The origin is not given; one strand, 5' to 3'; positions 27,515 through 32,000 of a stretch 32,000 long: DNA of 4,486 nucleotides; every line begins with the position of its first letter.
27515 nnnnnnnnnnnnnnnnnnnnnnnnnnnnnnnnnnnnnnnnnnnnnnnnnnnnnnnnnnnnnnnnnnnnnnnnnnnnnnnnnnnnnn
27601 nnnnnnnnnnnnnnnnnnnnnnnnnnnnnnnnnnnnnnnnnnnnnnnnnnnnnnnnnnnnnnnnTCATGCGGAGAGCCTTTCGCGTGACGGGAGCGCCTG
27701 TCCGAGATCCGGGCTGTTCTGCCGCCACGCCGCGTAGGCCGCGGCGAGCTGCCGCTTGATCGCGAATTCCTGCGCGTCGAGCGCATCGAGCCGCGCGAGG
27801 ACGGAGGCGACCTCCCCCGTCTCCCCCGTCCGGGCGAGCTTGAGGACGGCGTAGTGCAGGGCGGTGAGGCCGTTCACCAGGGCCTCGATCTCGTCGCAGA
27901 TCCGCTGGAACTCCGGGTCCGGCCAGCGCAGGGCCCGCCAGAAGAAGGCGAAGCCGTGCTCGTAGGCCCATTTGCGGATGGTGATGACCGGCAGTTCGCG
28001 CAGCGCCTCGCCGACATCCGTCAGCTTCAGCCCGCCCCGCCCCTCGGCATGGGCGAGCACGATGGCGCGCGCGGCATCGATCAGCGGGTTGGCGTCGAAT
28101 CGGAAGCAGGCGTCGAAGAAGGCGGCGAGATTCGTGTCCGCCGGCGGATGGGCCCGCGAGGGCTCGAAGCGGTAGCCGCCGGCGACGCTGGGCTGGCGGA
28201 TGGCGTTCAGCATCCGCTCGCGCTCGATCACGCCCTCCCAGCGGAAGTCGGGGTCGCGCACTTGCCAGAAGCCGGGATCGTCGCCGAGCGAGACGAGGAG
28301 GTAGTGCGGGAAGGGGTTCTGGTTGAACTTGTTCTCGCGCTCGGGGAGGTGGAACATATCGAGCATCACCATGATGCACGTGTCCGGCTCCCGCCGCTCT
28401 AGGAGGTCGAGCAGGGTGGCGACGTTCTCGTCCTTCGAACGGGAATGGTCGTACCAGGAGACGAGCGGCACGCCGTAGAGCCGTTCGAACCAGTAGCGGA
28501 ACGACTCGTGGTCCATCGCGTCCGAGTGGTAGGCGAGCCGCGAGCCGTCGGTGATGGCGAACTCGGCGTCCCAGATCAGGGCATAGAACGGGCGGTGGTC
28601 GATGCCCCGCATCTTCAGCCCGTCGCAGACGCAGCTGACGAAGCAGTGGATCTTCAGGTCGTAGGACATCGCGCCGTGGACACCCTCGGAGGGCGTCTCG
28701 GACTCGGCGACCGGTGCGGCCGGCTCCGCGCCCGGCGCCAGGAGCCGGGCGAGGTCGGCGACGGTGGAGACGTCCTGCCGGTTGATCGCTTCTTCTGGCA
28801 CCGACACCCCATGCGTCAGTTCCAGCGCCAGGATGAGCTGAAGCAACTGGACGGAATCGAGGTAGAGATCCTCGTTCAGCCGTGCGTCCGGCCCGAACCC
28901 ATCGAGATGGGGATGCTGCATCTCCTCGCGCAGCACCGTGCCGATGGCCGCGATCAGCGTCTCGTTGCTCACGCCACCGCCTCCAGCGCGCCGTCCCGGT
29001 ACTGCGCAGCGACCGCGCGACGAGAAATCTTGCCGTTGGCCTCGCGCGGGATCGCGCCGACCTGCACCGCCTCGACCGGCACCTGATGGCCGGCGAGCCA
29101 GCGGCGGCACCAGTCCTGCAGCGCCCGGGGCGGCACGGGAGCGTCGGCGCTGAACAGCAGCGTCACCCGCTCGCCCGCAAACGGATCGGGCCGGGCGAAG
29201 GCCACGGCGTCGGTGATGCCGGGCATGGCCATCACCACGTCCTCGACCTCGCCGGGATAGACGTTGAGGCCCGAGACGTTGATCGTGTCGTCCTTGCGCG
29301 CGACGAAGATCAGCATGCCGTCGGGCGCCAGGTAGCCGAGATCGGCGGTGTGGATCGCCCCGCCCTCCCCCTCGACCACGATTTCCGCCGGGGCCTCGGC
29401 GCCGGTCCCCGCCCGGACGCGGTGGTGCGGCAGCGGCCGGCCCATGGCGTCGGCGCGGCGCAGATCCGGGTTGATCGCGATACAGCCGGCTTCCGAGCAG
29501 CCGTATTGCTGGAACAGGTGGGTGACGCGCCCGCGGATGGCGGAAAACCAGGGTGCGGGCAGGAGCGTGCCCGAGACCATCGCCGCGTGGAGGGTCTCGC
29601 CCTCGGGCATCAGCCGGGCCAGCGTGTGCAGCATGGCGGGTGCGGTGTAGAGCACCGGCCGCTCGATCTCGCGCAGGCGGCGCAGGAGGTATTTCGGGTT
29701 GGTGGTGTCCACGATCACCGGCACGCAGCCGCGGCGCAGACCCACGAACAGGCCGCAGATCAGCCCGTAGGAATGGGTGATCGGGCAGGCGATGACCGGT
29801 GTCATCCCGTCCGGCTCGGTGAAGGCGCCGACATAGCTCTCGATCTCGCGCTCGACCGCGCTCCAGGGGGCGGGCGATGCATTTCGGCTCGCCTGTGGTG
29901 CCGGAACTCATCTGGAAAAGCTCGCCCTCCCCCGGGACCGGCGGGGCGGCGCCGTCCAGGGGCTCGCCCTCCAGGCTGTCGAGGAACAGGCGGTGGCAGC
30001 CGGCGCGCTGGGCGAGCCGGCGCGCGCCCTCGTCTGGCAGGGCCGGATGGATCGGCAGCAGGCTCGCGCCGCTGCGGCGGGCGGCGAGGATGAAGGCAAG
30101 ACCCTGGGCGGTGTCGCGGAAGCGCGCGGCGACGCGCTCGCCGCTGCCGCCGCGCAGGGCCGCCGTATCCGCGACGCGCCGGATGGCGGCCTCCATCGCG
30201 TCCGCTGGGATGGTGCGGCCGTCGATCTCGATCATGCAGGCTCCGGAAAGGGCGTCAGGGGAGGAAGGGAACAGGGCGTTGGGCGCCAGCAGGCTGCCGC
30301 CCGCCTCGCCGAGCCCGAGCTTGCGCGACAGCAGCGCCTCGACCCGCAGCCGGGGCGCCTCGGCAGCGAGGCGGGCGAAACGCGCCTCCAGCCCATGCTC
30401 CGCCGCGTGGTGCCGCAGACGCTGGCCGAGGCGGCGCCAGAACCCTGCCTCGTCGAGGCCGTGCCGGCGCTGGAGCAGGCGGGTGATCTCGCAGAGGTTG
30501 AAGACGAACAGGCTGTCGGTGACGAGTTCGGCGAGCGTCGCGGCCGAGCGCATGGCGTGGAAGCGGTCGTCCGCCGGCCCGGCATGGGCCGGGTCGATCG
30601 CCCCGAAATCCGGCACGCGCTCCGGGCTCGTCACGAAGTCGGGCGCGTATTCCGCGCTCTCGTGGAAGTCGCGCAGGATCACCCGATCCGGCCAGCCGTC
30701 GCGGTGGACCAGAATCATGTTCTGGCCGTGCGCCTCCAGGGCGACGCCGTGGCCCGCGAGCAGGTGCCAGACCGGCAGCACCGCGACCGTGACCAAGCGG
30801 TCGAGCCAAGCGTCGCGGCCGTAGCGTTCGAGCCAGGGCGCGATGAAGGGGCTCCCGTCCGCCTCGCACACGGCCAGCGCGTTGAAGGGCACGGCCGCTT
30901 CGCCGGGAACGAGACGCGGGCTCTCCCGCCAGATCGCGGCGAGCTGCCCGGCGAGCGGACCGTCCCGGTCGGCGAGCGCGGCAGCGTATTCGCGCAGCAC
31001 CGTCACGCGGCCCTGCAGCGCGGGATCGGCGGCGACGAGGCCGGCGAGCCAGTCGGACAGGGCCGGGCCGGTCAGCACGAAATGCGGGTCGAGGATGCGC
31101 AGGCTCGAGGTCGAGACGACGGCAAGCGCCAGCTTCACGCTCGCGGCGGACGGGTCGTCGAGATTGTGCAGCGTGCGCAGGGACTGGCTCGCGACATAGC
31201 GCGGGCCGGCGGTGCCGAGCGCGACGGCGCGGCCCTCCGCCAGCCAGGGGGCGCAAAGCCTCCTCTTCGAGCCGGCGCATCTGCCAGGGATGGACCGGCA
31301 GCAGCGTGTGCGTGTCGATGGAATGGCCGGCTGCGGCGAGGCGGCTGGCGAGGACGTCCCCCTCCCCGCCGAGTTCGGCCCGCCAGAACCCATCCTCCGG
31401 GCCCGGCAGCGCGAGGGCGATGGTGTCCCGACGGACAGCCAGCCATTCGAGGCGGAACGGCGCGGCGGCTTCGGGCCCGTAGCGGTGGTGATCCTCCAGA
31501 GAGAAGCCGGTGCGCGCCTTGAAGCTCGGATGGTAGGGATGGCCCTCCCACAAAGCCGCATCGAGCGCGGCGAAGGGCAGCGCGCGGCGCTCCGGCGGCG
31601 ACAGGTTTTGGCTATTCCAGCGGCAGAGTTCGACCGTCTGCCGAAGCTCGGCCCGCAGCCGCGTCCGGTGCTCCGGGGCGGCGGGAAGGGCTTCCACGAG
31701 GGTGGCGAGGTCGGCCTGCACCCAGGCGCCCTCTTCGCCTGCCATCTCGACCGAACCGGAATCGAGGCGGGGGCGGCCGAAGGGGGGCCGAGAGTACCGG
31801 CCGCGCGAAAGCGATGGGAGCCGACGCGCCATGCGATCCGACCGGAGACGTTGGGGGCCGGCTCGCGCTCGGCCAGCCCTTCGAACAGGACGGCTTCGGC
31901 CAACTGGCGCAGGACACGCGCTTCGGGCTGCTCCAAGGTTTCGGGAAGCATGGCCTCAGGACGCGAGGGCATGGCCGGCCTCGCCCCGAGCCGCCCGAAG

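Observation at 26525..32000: asb-like aryl-capped NIS metallophore operon (petrobactin/rhodopetrobactin type) running off the right edge; candidate lanthanophore or siderophore locus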

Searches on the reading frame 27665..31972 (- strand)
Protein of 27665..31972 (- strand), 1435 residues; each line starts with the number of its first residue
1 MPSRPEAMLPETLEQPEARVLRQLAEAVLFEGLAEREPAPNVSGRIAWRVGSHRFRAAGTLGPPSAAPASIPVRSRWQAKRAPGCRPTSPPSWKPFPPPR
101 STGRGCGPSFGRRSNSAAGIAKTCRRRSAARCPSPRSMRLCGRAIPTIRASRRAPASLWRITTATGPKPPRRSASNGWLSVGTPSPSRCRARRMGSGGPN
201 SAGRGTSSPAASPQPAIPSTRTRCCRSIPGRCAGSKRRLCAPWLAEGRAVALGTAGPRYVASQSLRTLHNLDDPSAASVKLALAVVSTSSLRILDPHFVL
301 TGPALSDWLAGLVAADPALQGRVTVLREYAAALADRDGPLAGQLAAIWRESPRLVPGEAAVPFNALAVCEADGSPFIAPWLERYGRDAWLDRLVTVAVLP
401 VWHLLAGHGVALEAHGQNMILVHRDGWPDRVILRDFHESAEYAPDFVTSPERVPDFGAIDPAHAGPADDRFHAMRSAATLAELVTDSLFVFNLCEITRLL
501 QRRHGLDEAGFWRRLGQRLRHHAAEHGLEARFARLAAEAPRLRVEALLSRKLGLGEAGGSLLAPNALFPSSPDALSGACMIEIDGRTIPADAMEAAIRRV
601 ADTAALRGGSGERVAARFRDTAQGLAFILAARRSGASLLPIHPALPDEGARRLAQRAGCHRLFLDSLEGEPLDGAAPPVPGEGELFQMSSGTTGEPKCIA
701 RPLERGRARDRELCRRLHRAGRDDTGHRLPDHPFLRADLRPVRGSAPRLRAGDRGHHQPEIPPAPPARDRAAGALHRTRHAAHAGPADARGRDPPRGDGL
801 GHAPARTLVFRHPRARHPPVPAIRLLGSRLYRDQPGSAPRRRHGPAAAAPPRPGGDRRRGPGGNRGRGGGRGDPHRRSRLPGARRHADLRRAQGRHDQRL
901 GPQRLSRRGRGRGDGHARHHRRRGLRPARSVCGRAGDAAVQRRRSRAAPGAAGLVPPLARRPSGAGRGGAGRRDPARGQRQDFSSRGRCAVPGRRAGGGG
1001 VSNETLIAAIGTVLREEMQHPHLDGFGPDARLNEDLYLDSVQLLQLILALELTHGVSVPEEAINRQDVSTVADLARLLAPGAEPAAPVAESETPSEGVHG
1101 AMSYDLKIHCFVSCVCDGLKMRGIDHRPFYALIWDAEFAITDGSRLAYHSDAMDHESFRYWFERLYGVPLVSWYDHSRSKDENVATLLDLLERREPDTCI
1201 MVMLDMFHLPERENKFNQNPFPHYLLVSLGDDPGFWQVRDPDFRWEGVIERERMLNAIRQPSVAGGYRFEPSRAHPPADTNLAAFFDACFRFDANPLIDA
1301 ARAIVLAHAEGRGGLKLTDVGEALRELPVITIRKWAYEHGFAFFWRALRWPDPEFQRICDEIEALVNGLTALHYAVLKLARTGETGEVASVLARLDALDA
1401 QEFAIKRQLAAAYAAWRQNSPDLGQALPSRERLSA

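Call 24: find_encoding_contigs(protein=window:27665-31972:-, flank=10000, max_places=6)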
Protein window:27665-31972:- (1435 aa): no gene with exactly this product is on record in the collection.

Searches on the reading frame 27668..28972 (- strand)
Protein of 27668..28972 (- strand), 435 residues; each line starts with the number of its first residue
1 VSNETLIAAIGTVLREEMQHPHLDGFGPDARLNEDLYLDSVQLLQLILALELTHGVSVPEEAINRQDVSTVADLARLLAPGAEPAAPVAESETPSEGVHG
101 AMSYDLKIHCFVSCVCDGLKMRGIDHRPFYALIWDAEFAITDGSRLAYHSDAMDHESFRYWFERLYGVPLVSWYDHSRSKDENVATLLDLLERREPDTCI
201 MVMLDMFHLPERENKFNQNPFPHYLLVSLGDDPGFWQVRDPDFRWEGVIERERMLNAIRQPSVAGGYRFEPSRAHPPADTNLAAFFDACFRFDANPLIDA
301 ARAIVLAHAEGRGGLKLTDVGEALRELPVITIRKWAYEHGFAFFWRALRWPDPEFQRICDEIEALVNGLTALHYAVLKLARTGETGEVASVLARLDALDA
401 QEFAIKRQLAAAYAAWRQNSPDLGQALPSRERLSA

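Call 6: search_protein_families(library=pfam, proteins=[window:27668-28972:-], max_evalue=0.01)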
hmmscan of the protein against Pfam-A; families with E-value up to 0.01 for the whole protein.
window:27668-28972:- (435 aa): 2 families
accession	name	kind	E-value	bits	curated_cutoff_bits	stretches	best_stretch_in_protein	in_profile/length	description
PF19468.4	DUF6005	-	5.5e-135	450.1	25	1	105-421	1-318/327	Family of unknown function (DUF6005)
PF00550.31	PP-binding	-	1.2e-05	25.9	20.8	1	12-78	5-67/67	Phosphopantetheine attachment site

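Call 14: find_related_loci(query=window:27668-28972:-, collection=genome_contigs, flank=10000)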
Query window:27668-28972:- (435 aa) in genome_contigs; peptide patterns used: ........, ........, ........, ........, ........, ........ (x = any residue, [..] = any of these).
266 stretches matched a pattern; 230 encode a relative of the query (tblastn E <= 1e-3); the best 80 are kept; 80 distinct loci.
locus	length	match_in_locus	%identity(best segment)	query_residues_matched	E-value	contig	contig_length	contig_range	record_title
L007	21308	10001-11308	93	1-435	0e+0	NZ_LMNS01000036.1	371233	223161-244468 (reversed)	Methylobacterium sp. Leaf123 contig_5, whole genome shotgun sequence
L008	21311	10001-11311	90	1-435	0e+0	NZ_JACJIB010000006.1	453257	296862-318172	Methylorubrum thiocyanatum strain DSM 11490 Ga0415277_06, whole genome shotgun sequence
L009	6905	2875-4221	86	1-435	0e+0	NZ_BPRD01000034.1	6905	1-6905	Methylorubrum podarium strain DSM 15083 entry34, whole genome shotgun sequence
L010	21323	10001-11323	91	1-435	0e+0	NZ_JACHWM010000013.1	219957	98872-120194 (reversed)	Methylobacterium sp. R2-1 Ga0299752_13, whole genome shotgun sequence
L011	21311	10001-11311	77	1-435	0e+0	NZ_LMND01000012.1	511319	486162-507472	Methylobacterium sp. Leaf108 contig_2, whole genome shotgun sequence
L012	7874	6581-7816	80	1-406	0e+0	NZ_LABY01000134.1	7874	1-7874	Methylobacterium variabile strain DSM 16961 contig_134, whole genome shotgun sequence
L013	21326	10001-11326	75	1-435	0e+0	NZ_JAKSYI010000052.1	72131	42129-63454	Methylobacterium sp. J-078 k141_9194, whole genome shotgun sequence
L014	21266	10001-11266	78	1-422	0e+0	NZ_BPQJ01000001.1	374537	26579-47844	Methylobacterium frigidaeris strain JCM 32048 entry1, whole genome shotgun sequence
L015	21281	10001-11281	77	1-426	0e+0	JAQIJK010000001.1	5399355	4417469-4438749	MAG: Methylobacterium frigidaeris isolate bin19 tig00000092, whole genome shotgun sequence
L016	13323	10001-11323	76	1-435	0e+0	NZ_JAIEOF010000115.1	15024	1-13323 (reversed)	MAG: Methylobacterium sp. isolate co.spades.DASTOOL.1kb_088 c_000000433669, whole genome shotgun sequence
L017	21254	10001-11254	77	1-420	0e+0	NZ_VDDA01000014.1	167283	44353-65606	Methylobacterium terricola strain 17Sr1-39 contig14, whole genome shotgun sequence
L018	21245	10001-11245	78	1-417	0e+0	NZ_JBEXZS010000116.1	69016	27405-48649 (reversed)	Methylobacterium sp. EM32 NODE_243_length_69016_cov_46.526, whole genome shotgun sequence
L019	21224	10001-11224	78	1-409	0e+0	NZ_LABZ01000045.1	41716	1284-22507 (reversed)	Methylobacterium tarhaniae strain DSM 25844 contig_45, whole genome shotgun sequence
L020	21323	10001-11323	78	1-434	0e+0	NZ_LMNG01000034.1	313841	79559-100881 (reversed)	Methylobacterium sp. Leaf112 contig_9, whole genome shotgun sequence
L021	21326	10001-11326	76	1-433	0e+0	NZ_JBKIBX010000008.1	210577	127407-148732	Methylobacterium oryzisoli strain sgz302003 Scaffold8, whole genome shotgun sequence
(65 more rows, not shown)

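Call 33: search_protein_families(library=ncbifam, proteins=[window:27668-28972:-], max_evalue=0.00001)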
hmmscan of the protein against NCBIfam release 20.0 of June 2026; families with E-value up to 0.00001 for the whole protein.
window:27668-28972:- (435 aa): 2 families
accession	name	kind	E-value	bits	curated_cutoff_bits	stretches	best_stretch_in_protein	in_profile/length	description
NF005798.0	PRK07639.1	equivalog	2.8e-19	69.3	100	1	1-79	1-79/91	petrobactin biosynthesis protein AsbD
NF006031.0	PRK08172.1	equivalog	4e-06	27.4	76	1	24-77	22-73/82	acyl carrier protein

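Call 35: search_solved_structures(query=window:27668-28972:-, max_evalue=0.001)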
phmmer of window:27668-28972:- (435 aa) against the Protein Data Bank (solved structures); distinct sequences matched with E-value up to 0.001: 1.
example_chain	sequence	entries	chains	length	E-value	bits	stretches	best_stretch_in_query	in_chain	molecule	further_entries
2ehs_A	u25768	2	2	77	0.00072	21.5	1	24-77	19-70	Acyl carrier protein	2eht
